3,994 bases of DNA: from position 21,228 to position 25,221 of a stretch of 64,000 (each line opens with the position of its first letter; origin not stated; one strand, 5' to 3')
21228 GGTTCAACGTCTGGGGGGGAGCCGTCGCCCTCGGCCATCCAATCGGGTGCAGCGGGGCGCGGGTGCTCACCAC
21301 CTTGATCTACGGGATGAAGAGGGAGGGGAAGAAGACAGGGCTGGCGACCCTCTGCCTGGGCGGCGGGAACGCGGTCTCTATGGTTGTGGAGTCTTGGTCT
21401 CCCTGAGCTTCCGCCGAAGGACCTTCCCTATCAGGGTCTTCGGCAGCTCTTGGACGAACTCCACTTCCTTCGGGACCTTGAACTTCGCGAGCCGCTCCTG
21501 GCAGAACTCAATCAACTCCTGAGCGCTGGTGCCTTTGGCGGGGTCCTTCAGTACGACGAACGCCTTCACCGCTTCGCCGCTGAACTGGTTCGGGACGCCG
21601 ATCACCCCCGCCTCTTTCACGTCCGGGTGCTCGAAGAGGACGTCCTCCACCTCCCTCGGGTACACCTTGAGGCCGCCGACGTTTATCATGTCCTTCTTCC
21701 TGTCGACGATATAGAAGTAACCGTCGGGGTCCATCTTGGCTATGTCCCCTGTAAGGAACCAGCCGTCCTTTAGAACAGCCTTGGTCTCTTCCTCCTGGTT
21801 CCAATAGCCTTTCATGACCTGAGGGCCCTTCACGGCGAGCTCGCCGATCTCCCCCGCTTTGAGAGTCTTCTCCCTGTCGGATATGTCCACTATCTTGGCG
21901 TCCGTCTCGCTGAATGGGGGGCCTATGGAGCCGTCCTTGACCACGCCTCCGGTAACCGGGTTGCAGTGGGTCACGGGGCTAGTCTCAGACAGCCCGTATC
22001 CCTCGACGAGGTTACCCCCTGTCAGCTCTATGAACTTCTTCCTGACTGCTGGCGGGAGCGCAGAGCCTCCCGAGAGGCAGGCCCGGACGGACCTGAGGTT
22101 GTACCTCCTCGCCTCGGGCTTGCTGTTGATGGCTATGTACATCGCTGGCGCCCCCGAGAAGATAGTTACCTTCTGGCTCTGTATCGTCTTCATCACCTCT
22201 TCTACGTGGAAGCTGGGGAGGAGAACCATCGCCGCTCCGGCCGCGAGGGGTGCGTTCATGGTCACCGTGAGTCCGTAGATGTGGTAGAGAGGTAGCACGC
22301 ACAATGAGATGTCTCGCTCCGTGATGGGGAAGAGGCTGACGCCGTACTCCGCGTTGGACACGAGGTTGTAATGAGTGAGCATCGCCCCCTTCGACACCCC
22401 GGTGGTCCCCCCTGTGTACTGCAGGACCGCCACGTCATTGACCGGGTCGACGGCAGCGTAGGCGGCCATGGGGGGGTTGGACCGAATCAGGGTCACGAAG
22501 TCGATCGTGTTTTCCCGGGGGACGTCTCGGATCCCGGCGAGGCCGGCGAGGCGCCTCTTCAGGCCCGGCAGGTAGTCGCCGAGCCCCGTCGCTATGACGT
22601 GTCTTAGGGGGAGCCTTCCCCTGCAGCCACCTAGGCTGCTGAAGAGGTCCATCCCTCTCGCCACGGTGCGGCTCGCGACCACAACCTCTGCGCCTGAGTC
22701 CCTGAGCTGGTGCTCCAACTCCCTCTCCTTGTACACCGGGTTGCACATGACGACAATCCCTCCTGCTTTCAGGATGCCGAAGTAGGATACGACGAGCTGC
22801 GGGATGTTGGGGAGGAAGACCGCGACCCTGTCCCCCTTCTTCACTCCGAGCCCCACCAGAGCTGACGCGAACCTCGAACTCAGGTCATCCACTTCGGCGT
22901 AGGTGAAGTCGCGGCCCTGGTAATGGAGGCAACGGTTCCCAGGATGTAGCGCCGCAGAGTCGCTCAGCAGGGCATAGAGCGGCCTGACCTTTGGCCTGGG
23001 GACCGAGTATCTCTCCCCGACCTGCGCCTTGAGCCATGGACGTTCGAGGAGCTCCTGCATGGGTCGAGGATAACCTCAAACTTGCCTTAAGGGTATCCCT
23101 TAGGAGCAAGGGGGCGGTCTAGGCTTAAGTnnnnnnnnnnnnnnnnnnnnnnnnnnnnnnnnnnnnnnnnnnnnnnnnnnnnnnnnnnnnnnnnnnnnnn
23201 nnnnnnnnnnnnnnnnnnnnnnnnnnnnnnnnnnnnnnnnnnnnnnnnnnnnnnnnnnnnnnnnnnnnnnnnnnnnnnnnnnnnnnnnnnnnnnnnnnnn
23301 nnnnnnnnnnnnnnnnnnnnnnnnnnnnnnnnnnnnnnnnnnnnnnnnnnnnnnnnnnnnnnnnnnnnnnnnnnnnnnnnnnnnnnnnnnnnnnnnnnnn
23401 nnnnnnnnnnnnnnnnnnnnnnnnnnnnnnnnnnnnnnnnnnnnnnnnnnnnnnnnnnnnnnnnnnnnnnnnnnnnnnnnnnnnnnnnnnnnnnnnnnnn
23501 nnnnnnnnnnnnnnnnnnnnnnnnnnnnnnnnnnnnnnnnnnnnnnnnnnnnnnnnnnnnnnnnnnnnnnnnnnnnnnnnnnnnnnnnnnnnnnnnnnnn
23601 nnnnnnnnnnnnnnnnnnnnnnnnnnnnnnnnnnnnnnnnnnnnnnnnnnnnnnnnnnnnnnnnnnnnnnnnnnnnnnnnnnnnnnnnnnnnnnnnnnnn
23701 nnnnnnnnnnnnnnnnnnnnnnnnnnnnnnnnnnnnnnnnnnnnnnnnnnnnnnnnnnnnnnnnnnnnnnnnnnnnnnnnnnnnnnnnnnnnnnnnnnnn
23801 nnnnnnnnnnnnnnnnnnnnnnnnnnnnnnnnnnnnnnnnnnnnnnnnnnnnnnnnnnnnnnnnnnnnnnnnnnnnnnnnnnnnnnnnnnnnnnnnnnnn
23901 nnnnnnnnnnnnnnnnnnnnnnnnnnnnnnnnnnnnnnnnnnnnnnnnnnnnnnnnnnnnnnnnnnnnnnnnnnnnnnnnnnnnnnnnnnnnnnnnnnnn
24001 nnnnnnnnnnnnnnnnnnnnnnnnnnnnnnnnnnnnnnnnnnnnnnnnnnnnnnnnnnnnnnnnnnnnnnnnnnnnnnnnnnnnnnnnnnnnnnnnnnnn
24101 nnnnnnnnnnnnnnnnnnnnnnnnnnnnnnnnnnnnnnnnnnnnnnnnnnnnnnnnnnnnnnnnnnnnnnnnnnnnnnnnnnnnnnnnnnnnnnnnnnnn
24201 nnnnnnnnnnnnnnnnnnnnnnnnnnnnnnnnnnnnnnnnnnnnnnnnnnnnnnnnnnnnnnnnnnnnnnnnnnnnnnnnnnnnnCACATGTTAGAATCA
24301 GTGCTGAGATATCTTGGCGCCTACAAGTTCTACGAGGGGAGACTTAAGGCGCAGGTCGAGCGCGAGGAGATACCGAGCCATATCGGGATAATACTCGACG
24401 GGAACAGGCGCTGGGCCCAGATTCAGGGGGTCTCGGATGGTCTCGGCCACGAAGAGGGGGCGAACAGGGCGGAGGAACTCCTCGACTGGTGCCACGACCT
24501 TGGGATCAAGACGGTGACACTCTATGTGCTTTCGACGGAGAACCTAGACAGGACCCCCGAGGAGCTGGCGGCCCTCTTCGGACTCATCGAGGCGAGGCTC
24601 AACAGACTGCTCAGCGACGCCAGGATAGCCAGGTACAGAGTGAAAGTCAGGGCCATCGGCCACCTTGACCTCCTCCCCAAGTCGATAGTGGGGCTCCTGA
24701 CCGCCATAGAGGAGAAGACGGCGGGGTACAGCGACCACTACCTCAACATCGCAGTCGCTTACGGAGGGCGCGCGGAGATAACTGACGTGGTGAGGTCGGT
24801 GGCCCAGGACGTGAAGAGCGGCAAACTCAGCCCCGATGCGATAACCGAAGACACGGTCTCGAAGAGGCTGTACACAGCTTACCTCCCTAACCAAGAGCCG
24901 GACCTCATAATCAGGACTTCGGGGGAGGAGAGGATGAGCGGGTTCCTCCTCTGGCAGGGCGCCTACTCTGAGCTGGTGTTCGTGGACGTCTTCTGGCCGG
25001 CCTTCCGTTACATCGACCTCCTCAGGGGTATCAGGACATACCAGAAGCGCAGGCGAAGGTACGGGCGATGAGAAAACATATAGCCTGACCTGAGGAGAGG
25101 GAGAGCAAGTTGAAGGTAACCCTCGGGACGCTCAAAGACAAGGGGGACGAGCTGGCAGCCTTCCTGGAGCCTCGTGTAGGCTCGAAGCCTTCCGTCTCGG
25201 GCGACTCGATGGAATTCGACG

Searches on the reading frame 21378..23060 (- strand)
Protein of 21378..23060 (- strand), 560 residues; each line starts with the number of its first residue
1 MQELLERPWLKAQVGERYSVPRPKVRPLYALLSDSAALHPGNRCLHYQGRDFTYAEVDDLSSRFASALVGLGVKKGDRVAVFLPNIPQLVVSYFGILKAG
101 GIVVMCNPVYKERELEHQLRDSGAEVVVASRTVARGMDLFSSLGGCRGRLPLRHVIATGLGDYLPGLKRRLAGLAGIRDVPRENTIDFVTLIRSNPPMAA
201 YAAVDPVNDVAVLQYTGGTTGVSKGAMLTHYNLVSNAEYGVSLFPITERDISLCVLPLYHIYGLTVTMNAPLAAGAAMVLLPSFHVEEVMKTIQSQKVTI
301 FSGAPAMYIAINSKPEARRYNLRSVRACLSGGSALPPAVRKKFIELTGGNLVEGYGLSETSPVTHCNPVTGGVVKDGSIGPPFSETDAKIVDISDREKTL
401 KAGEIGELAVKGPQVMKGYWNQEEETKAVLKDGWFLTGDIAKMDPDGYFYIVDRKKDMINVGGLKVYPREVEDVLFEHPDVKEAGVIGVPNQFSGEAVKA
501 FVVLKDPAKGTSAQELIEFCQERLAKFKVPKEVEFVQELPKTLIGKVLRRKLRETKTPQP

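Call 44: search_protein_families(library=pfam, proteins=[window:21378-23060:-], max_evalue=0.001)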
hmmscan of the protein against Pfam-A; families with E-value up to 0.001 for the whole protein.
window:21378-23060:- (560 aa): 2 families
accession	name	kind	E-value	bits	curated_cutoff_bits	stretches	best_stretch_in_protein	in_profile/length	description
PF00501.34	AMP-binding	-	1.1e-95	321.1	29.9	1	34-420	3-384/384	AMP-binding enzyme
PF13193.12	AMP-binding_C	-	1.8e-22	80.5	24.5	1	470-546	1-76/76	AMP-binding enzyme C-terminal domain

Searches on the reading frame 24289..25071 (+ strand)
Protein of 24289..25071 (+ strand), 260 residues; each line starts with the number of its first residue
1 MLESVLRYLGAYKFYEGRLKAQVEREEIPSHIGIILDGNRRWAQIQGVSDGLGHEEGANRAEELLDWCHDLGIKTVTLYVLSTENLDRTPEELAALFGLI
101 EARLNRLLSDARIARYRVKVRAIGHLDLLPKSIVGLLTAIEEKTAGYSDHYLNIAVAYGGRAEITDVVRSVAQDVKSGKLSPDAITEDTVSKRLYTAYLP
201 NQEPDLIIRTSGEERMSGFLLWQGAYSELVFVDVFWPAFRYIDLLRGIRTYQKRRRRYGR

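Call 70: search_protein_families(library=ncbifam, proteins=[window:24289-25071:+], max_evalue=0.00001)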
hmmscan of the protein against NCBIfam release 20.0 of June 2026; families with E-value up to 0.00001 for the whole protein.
window:24289-25071:+ (260 aa): 16 families
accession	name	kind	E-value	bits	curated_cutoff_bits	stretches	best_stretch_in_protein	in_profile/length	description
NF011409.0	PRK14835.1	equivalog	1.1e-84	284.1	425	1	12-260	28-279/279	isoprenyl transferase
NF011403.0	PRK14828.1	equivalog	1.1e-81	274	348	1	12-260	12-258/258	isoprenyl transferase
NF011405.0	PRK14830.1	equivalog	5.6e-71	239.1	304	1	19-260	13-250/251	undecaprenyl pyrophosphate synthase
TIGR00055.1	uppS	equivalog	3.5e-70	236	109.55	1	28-259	1-228/228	polyprenyl diphosphate synthase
NF011406.0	PRK14831.1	subfamily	4.2e-67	226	375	1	18-260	13-251/256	undecaprenyl pyrophosphate synthase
NF011408.0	PRK14834.1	equivalog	9.5e-67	225.1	348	1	20-259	9-244/252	isoprenyl transferase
NF011411.0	PRK14838.1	equivalog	5.2e-63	212.6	417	1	20-260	4-238/244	isoprenyl transferase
NF011404.0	PRK14829.1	equivalog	7.4e-58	195.9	372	1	16-260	18-258/260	isoprenyl transferase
NF011413.0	PRK14840.1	equivalog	2.7e-57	194.3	410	1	22-260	12-250/250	isoprenyl transferase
NF011414.0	PRK14841.1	equivalog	1.8e-54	184.9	401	1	28-259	3-228/233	isoprenyl transferase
NF011407.0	PRK14833.1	equivalog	8.9e-54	182.6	325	1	27-259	3-230/233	di-trans,poly-cis-decaprenylcistransferase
NF011402.0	PRK14827.1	equivalog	4.6e-49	167.3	535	1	22-260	61-295/296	decaprenyl diphosphate synthase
NF011412.0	PRK14839.1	equivalog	1.4e-48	165.4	334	1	30-259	11-227/240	di-trans,poly-cis-decaprenylcistransferase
NF007596.1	PRK10240.1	equivalog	2.5e-46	158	418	1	29-259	16-242/251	(2E,6E)-farnesyl-diphosphate-specific ditrans,polycis-undecaprenyl-diphosphate synthase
NF011410.0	PRK14837.1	equivalog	2.1e-45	155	342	1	25-260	3-230/230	undecaprenyl pyrophosphate synthase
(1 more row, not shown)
